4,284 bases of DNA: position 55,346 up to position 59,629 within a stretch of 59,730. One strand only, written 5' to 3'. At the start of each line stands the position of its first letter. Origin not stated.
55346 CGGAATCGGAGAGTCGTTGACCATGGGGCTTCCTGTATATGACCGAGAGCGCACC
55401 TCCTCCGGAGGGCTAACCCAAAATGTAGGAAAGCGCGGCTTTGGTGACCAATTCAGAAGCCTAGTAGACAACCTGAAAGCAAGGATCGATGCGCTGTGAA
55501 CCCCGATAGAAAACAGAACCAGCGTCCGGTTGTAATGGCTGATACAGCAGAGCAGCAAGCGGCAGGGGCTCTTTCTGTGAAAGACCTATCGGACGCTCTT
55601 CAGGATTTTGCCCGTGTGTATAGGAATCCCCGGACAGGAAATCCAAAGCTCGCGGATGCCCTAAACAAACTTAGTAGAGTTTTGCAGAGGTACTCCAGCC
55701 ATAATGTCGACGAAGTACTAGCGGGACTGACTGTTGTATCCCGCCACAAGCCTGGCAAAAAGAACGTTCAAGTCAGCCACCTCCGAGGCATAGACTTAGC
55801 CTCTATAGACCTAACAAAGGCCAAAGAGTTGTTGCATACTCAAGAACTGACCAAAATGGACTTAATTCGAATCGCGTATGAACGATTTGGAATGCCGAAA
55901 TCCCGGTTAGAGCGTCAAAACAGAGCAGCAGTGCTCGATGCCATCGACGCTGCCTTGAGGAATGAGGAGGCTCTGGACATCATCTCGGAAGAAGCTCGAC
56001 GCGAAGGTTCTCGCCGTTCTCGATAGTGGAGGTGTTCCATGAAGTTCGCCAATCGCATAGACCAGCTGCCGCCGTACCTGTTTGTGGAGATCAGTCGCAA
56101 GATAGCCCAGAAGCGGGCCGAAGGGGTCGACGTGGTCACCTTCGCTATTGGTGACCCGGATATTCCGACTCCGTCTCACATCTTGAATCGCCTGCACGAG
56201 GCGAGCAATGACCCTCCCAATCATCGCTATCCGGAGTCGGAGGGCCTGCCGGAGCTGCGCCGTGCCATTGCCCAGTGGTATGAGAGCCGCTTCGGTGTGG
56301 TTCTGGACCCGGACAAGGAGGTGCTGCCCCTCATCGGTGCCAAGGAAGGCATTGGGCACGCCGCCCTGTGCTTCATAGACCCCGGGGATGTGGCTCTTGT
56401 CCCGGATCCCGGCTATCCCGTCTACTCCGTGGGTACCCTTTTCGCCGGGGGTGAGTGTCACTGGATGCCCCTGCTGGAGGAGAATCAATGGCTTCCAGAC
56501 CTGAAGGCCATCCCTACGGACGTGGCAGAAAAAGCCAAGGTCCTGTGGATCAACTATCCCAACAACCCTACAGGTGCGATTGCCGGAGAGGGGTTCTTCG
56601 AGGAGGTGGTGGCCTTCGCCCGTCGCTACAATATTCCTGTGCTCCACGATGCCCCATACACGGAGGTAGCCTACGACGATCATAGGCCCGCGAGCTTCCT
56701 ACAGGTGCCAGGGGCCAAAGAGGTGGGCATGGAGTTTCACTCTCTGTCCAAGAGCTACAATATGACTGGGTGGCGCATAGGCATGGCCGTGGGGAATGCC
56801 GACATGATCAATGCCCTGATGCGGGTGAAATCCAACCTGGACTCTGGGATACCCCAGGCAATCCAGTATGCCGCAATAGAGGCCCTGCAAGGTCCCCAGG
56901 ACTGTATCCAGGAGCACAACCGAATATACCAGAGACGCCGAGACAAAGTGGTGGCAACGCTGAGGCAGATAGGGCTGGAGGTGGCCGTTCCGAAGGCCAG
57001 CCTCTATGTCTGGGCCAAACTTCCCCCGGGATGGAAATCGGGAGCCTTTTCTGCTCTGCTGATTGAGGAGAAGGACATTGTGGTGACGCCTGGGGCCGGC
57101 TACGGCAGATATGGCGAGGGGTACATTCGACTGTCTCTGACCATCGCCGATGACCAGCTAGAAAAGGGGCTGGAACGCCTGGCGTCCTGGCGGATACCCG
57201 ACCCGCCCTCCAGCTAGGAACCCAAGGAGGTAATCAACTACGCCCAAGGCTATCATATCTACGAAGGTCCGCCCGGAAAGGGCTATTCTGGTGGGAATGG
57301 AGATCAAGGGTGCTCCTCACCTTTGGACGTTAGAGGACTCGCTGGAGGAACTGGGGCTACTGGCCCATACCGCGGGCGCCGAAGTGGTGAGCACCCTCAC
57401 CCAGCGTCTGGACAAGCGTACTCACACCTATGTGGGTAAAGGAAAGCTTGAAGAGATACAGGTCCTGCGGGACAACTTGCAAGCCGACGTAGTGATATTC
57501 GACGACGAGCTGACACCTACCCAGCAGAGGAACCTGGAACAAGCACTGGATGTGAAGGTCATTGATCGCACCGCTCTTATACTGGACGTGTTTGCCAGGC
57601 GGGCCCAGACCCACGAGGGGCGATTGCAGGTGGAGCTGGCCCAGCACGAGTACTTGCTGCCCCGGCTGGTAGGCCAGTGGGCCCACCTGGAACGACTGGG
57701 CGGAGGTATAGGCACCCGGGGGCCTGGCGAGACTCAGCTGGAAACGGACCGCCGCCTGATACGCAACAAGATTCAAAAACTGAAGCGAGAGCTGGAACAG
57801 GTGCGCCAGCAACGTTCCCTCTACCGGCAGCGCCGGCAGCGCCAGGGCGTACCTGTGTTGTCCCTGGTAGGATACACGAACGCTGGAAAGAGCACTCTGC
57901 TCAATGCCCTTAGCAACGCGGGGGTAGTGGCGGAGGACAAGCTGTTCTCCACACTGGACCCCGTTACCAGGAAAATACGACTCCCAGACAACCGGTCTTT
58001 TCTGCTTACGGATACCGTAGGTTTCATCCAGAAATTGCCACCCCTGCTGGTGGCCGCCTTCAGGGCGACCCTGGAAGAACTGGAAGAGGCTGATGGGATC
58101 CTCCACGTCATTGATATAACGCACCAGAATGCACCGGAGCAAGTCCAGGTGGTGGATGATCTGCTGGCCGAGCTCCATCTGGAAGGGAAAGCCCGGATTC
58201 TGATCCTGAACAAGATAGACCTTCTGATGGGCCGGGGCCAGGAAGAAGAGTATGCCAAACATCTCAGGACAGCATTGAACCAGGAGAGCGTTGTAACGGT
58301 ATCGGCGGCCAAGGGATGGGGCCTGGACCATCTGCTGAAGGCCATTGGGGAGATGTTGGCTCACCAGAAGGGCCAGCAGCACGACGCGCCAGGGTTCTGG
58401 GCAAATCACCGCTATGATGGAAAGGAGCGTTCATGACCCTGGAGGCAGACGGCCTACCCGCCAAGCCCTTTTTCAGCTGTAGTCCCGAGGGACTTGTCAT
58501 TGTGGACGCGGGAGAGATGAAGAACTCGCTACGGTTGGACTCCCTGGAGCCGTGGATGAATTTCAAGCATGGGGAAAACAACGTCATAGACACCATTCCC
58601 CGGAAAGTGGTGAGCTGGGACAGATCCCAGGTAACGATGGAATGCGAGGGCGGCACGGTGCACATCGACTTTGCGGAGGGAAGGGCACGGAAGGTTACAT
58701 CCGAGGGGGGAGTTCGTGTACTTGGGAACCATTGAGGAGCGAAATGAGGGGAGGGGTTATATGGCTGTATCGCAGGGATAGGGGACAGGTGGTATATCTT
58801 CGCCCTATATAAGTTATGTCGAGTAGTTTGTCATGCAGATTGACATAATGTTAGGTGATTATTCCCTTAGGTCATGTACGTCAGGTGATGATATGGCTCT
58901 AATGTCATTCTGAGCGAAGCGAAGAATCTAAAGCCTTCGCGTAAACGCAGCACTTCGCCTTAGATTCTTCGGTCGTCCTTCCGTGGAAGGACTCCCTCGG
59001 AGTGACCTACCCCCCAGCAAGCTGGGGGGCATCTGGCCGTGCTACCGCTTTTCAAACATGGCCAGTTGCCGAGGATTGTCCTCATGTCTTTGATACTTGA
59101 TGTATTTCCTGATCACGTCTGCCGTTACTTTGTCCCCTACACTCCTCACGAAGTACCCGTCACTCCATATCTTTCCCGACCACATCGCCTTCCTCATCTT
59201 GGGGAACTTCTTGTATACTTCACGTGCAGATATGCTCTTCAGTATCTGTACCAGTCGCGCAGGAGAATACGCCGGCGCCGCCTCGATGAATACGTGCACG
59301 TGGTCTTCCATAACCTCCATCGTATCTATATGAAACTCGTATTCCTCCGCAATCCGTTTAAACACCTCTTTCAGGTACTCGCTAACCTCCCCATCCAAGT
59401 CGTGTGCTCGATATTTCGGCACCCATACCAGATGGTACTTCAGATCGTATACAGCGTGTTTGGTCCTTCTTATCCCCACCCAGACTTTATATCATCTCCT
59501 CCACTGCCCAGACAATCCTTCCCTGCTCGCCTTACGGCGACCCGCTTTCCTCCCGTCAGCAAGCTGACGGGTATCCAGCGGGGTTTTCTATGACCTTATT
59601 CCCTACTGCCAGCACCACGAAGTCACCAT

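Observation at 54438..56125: ParA-like ATPase plus unknown partner inserted into the 5' end of dapL between 87-bp direct repeats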

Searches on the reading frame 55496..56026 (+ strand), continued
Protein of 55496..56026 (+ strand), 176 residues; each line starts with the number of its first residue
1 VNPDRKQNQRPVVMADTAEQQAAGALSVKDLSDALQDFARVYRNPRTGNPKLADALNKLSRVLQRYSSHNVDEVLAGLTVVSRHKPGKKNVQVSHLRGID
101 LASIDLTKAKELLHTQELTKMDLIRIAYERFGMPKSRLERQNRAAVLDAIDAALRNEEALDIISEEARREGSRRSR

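Call 80: fold_search(model_id=the predicted structure, library=viral)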
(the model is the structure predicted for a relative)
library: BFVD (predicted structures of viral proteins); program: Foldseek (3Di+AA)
matches with E <= 10: 200; with E <= 0.001: 0
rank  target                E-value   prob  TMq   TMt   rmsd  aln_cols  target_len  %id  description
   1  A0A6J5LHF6            2.7e-01  0.20  0.17  0.22  23.9       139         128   14  Uncharacterized protein [uncultured Caudovirales phage]
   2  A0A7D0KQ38            4.3e-01  0.57  0.21  0.32  12.6        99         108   18  (no name in the UniProt tables at hand)
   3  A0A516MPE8            5.2e-01  0.47  0.20  0.35  13.2        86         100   13  (no name in the UniProt tables at hand)
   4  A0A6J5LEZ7            6.2e-01  0.08  0.18  0.08  25.8       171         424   18  Uncharacterized protein [uncultured Caudovirales phage]
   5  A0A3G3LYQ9            8.4e-01  0.23  0.26  0.18  16.6       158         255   11  Rho termination factor N-terminal domain-containing protein [Brevibacterium phage Cantare]
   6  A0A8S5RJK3            1.0e+00  0.13  0.23  0.28  23.8       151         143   14  Uncharacterized protein [virus sp. ctHG14]
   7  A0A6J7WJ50            1.1e+00  0.20  0.22  0.09  13.9       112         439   12  Major_cap_HK97, phage major capsid protein, HK97 family [uncultured Caudovirales phage]
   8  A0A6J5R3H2            1.1e+00  0.06  0.14  0.12  18.4       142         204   15  Uncharacterized protein [uncultured Caudovirales phage]
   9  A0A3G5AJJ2            1.1e+00  0.05  0.13  0.13  28.2       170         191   10  Uncharacterized protein [Sylvanvirus sp.]
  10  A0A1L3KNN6            1.1e+00  0.15  0.20  0.05  19.8       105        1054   14  (no name in the UniProt tables at hand)
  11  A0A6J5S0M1            1.1e+00  0.08  0.19  0.26  20.5       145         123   19  Uncharacterized protein [uncultured Caudovirales phage]
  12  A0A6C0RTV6            1.1e+00  0.08  0.16  0.10  14.3       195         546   14  (no name in the UniProt tables at hand)
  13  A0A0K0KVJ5            1.1e+00  0.04  0.14  0.05  21.0       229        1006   13  Uncharacterized protein [Prochlorococcus phage P-TIM68]
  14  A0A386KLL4            1.5e+00  0.05  0.17  0.15  30.7       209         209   17  Uncharacterized protein [Streptomyces phage Darolandstone]
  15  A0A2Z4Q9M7            1.6e+00  0.06  0.18  0.19  25.0       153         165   18  Uncharacterized protein [Microbacterium phage Zeta1847]
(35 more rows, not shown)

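Call 81: search_protein_families(library=pfam, alignment_id=A2, max_evalue=5)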
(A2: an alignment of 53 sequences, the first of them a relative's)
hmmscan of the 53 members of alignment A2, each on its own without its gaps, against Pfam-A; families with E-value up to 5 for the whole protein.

A. member 1, P0001 (176 aa): 1 family
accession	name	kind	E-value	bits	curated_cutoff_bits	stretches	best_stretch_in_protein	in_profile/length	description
PF22927.2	INT1_R3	-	0.015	15.4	27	1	29-75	95-141/160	Integrator complex subunit 1, R3 domain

B. families by the number of members that match (of 53 scanned): 33 families (the first 25 are shown)
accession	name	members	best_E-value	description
PF13443.12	HTH_26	7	0.0045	Cro/C1-type HTH DNA-binding domain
PF13338.12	AbiEi_4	2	0.081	Transcriptional regulator, AbiEi antitoxin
PF02796.21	HTH_7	1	0.0053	Helix-turn-helix domain of resolvase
PF22927.2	INT1_R3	1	0.015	Integrator complex subunit 1, R3 domain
PF15433.11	MRP-S31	1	0.02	Mitochondrial 28S ribosomal protein S31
PF13559.11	DUF4129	1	0.025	Domain of unknown function (DUF4129)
PF15219.11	TEX12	1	0.033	Testis-expressed 12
PF08484.17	Methyltransf_14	1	0.034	C-methyltransferase C-terminal domain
PF15112.11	DUF4559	1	0.04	Domain of unknown function (DUF4559)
PF11725.13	AvrE_T3Es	1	0.041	AvrE-family Type-III effector proteins (T3Es)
PF05712.18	MRG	1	0.06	MRG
PF08962.16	Rv2632c-like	1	0.075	Rv2632c-like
PF12390.13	Se-cys_synth_N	1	0.077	Selenocysteine synthase N terminal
PF16304.10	DUF4946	1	0.082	Domain of unknown function (DUF4946)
PF23615.1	Chromo_MIT1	1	0.083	MIT1 Chromo domain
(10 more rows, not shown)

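Call 86: search_protein_families(library=pfam, proteins=[L003:2103-2732:+], max_evalue=0.001)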
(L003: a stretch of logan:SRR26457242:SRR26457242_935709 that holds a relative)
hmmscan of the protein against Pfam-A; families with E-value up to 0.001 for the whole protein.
L003:2103-2732:+ (209 aa): 0 families

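Call 87: search_protein_families(library=padloc, alignment_id=A7, max_evalue=1e-8)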
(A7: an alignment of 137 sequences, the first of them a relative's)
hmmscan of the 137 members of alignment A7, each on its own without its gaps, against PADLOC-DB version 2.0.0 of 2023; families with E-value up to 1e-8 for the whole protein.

A. member 1, L001:8440-9000:+ (186 aa): 2 families
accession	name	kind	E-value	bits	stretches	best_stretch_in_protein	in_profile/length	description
PDLC04832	PDC-S03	-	1.1e-12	46.1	1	15-155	13-152/188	-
PDLC04833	PDC-S03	-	6.7e-10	36.8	1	2-153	17-169/207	-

B. families by the number of members that match (of 137 scanned): 196 families (the first 25 are shown)
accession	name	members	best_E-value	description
PDLC04134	mad2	4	2.2e-45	mads_2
PDLC04135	mad3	3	1.8e-96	mads_3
PDLC03305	MTase_II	3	1.1e-18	Type II methyltransferase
PDLC03363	MTase_II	2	1.1e-111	Type II methyltransferase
PDLC02919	HEAT-ARM_XIII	2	5.6e-55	-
PDLC03021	MTase_I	2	1.8e-53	Type I methyltransferase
PDLC03387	MTase_II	2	1.5e-44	Type II methyltransferase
PDLC03353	MTase_II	2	1.5e-39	Type II methyltransferase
PDLC03026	MTase_I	2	6.7e-39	Type I methyltransferase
PDLC04151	HEC-05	2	1.4e-37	-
PDLC04140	mad8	2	1.4e-37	mads_8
PDLC03025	MTase_I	2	1.6e-33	Type I methyltransferase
PDLC03371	MTase_II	2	2.3e-33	Type II methyltransferase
PDLC03604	REase_MTase_IIG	2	2.4e-33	Type IIG restriction enzyme-methyltransferase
PDLC03350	MTase_II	2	4.7e-32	Type II methyltransferase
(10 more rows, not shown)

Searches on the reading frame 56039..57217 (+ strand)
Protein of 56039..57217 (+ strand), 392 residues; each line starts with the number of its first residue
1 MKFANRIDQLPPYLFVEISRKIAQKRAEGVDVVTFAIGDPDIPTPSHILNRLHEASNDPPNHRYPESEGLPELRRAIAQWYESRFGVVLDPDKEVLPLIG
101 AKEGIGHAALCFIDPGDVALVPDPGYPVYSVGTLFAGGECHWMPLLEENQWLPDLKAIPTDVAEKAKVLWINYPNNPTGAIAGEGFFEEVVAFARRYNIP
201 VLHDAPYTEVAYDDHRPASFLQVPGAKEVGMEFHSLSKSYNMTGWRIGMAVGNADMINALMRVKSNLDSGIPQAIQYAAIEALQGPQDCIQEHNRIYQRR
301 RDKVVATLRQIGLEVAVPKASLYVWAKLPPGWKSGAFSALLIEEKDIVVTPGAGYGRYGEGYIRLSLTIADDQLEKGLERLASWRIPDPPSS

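Call 7: search_protein_families(library=pfam, proteins=[window:56039-57217:+], max_evalue=0.1)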
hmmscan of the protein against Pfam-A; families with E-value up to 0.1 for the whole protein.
window:56039-57217:+ (392 aa): 1 family
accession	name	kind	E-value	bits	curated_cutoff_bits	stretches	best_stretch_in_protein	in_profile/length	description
PF00155.27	Aminotran_1_2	-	2.6e-65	221.4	19.7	1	31-381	2-361/361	Aminotransferase class I and II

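Call 8: search_protein_families(library=ncbifam, proteins=[window:56039-57217:+], max_evalue=0.1)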
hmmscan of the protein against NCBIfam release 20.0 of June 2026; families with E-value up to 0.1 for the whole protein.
window:56039-57217:+ (392 aa): 71 families (the best 25 are shown)
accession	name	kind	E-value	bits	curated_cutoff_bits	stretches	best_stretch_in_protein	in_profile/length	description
NF006756.0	PRK09276.1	subfamily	1.6e-183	610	507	1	1-383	2-384/387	LL-diaminopimelate aminotransferase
TIGR03540.1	DapC_direct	equivalog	1.7e-179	596.7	593.25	1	2-382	1-381/383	LL-diaminopimelate aminotransferase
NF005977.0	PRK08068.1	subfamily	8.1e-131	436.8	494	1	2-384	4-386/391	transaminase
NF004611.0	PRK05942.1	equivalog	7.1e-130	433.5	628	1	2-383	7-388/394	aspartate aminotransferase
NF005815.0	PRK07681.1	equivalog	4.5e-122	407.9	545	1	1-383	3-384/399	LL-diaminopimelate aminotransferase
NF006604.0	PRK09148.1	equivalog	8e-118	393.9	648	1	5-374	6-378/406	LL-diaminopimelate aminotransferase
NF006033.0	PRK08175.1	equivalog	2.6e-117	392.2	647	1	5-376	11-385/407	alanine transaminase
NF005613.0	PRK07366.1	equivalog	6.1e-117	390.9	486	1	1-383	1-386/391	LL-diaminopimelate aminotransferase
NF006387.0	PRK08636.1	equivalog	1.5e-103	347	675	1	5-373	8-386/403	LL-diaminopimelate aminotransferase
NF004937.0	PRK06290.1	equivalog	2.5e-98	329.5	585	1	19-373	33-388/410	LL-diaminopimelate aminotransferase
NF041364.1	GntC_guanitoxin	equivalog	6.2e-88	295.1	415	1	35-382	3-354/356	guanitoxin biosynthesis PLP-dependent (S)-gamma-hydroxy-L-arginine cyclodehydratase GntC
TIGR03537.1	DapC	equivalog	1.6e-83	280.6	453.6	1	34-378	4-344/350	succinyldiaminopimelate transaminase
NF041091.1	asp_aminotase_Arch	equivalog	2e-66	224.4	550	1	5-383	2-373/376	aspartate aminotransferase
NF005588.0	PRK07309.1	equivalog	6.6e-63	212.9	576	1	16-383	16-384/391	pyridoxal phosphate-dependent aminotransferase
TIGR03538.1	DapC_gpp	equivalog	2e-62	211.3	474.6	1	5-381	3-391/395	succinyldiaminopimelate transaminase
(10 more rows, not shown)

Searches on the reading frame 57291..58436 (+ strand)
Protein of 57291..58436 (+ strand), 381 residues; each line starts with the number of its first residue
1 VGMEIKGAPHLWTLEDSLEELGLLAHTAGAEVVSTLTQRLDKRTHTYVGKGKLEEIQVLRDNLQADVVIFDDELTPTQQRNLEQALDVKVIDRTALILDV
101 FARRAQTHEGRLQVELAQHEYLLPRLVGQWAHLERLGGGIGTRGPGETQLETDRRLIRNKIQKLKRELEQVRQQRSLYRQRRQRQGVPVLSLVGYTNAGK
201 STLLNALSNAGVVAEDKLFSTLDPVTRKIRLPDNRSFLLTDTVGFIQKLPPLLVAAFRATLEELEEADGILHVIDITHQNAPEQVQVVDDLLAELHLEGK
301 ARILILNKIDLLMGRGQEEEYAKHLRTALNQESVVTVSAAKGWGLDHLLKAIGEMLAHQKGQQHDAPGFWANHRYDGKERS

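Call 110: search_protein_families(library=pfam, proteins=[window:57291-58436:+], max_evalue=0.001)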
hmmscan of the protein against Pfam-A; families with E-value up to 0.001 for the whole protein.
window:57291-58436:+ (381 aa): 11 families
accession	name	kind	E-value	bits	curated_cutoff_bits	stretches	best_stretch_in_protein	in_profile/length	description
PF16360.10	GTP-bdg_M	-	9.2e-34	116.3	29.5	1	104-182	1-79/79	GTP-binding GTPase Middle Region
PF13167.11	GTP-bdg_N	-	1e-32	112.9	25.4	1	15-102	1-89/89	GTP-binding GTPase N-terminal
PF01926.29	MMR_HSR1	-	3.6e-21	75.8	21.9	1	191-308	3-113/113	50S ribosome-binding GTPase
PF00009.33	GTP_EFTU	-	1.8e-08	34.6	26.5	1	263-356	89-186/188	Elongation factor Tu GTP binding domain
PF03193.22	RsgA_GTPase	-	1.1e-06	29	30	0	281-354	35-106/174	RsgA GTPase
PF02421.24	FeoB_N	-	5e-06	26.5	27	1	191-352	4-156/156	Ferrous iron transport protein B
PF00025.27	Arf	-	6.7e-06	26.1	22.3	1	192-352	19-170/174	ADP-ribosylation factor family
PF02492.25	cobW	-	1.7e-05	25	20.7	0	233-328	82-172/180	CobW/HypB/UreG, nucleotide-binding domain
PF16897.10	MMR_HSR1_Xtn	-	0.00018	21.9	35.2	1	301-356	57-104/106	C-terminal region of MMR_HSR1 domain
PF12631.12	MnmE_helical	-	0.00049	20.7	40.1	1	153-374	63-151/211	MnmE helical domain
PF00071.28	Ras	-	0.0008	19.5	21.6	0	192-352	4-156/162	Ras family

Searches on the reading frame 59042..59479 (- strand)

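Call 110: search_protein_families(library=pfam, proteins=[window:59042-59479:-], max_evalue=0.001)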
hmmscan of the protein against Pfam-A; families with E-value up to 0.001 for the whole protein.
window:59042-59479:- (145 aa): 1 family
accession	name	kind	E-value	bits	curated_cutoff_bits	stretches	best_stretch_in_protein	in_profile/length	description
PF01797.21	Y1_Tnp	-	5e-41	140.1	23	1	10-130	2-121/121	Transposase IS200 like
